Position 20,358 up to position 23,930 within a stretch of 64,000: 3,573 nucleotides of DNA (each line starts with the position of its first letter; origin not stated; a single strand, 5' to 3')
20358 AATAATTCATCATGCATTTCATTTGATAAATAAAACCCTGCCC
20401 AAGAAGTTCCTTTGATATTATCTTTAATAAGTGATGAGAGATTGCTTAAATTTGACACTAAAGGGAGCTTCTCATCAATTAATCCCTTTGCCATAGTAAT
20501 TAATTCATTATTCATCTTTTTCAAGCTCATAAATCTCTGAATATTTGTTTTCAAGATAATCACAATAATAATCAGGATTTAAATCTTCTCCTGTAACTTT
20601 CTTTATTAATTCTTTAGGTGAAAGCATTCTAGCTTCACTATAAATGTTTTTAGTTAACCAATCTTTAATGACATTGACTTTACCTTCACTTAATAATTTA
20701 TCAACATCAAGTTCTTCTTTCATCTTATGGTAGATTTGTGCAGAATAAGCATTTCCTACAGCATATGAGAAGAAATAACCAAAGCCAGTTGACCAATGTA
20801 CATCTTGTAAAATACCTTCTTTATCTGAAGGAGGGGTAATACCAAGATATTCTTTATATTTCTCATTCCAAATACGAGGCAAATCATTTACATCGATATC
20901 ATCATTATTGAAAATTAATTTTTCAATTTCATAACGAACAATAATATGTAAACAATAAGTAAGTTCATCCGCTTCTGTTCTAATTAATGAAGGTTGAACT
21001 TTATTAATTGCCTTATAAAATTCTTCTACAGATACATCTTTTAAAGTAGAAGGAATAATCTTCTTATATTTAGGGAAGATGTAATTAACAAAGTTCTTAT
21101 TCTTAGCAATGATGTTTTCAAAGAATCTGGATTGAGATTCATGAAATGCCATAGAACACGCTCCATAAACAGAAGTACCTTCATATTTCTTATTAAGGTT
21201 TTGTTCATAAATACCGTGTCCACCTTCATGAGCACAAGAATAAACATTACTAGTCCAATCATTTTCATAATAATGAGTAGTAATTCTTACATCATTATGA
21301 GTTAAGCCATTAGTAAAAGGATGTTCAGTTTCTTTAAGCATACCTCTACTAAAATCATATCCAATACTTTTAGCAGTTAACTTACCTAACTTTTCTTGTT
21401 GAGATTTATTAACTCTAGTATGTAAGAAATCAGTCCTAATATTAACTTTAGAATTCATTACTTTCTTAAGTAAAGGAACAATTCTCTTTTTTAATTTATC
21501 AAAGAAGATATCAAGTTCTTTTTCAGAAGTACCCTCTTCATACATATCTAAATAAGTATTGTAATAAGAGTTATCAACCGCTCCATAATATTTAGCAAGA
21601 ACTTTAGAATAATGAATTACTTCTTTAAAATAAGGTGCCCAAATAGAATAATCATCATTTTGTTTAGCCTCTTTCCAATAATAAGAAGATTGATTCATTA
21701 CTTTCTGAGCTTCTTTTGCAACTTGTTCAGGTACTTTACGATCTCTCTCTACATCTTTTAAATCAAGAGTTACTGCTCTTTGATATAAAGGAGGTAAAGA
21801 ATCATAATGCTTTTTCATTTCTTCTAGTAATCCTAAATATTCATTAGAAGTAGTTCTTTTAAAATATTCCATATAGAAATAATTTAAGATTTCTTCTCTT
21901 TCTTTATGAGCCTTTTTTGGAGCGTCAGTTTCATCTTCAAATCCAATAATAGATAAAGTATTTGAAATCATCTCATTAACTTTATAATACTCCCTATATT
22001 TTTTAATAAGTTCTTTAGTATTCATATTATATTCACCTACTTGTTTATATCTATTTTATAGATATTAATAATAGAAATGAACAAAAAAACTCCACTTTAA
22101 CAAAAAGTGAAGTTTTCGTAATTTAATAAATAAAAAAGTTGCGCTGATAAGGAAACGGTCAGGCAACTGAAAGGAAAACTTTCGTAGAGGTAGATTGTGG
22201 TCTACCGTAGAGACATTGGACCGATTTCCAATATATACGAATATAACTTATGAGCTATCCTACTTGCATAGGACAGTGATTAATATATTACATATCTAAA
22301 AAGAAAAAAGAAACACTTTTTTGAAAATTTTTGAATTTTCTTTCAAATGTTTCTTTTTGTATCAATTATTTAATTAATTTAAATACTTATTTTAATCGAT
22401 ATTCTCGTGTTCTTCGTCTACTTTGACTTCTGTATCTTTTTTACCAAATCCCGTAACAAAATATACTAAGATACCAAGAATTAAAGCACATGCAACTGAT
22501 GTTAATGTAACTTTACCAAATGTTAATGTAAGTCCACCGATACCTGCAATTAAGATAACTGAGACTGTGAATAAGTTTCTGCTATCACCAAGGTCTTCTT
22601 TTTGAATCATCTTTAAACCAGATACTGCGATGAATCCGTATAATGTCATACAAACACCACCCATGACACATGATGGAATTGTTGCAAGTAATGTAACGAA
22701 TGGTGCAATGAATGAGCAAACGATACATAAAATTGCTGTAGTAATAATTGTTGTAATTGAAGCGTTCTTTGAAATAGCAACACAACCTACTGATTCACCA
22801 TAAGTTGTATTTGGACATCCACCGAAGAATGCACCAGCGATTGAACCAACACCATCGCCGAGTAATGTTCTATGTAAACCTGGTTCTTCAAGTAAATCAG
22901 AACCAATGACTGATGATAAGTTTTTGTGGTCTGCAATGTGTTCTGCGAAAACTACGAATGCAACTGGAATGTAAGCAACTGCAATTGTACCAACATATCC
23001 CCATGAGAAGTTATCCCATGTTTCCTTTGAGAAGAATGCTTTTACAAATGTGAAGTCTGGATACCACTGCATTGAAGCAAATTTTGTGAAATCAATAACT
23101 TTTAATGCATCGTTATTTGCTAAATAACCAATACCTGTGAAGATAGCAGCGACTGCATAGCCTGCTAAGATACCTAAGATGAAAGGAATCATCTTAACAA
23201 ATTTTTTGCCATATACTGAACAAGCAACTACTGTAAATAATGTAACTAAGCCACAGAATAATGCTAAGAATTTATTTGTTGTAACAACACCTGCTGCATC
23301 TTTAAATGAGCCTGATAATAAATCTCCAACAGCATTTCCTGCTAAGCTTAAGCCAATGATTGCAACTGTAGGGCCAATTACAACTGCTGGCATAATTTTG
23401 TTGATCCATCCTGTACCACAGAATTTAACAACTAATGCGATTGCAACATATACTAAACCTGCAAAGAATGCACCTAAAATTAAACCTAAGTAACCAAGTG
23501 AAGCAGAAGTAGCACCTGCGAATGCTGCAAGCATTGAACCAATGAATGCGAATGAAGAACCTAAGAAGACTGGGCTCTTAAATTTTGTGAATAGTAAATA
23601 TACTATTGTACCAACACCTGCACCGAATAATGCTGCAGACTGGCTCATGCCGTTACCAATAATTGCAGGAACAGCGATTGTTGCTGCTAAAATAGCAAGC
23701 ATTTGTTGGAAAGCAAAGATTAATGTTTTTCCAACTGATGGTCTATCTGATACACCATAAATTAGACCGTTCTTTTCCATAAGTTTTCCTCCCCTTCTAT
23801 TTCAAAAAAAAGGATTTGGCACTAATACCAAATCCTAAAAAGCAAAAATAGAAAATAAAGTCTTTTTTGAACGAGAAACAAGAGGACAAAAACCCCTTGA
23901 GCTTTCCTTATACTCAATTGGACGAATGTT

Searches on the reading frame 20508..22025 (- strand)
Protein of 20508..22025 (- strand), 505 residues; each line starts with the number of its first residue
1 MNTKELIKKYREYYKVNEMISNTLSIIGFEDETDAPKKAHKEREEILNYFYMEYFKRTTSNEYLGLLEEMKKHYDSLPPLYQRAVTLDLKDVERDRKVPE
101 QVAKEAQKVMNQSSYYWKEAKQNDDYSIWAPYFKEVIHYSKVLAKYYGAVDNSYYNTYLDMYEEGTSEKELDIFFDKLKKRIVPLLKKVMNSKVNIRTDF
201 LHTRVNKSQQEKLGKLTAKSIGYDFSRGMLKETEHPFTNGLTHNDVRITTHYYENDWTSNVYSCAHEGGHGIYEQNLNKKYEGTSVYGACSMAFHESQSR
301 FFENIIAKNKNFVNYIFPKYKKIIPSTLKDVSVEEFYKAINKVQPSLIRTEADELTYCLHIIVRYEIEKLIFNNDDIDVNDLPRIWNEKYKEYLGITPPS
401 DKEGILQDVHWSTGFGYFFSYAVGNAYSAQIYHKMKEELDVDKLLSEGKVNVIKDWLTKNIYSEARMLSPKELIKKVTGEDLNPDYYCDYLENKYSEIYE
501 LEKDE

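Call 56: search_protein_families(library=pfam, proteins=[window:20508-22025:-], max_evalue=0.00001)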
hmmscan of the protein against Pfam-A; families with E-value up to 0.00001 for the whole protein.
window:20508-22025:- (505 aa): 1 family
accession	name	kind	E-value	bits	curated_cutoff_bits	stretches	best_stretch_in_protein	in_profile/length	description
PF02074.21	Peptidase_M32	-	1e-164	549.3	25.1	1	11-495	3-489/489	Carboxypeptidase Taq (M32) metallopeptidase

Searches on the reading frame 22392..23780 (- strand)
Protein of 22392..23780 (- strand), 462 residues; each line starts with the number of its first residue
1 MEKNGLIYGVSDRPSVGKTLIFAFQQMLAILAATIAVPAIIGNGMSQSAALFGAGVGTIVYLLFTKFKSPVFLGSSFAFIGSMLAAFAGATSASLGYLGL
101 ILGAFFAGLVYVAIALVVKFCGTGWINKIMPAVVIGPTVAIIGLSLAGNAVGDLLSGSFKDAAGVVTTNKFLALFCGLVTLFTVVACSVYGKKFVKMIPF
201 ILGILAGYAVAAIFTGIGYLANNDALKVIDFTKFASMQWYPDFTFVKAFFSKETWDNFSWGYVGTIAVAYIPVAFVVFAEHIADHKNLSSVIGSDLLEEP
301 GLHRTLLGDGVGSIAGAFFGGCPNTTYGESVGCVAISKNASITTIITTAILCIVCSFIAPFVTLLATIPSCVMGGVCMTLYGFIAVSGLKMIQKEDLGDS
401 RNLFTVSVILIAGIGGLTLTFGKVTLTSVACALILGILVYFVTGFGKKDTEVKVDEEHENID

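Call 56: search_protein_families(library=pfam, proteins=[window:22392-23780:-], max_evalue=0.00001)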
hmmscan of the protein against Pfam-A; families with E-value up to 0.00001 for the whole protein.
window:22392-23780:- (462 aa): 1 family
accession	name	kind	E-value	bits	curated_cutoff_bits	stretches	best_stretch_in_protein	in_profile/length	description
PF00860.26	Xan_ur_permease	-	1.2e-72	245.3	27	1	18-419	2-386/389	Permease family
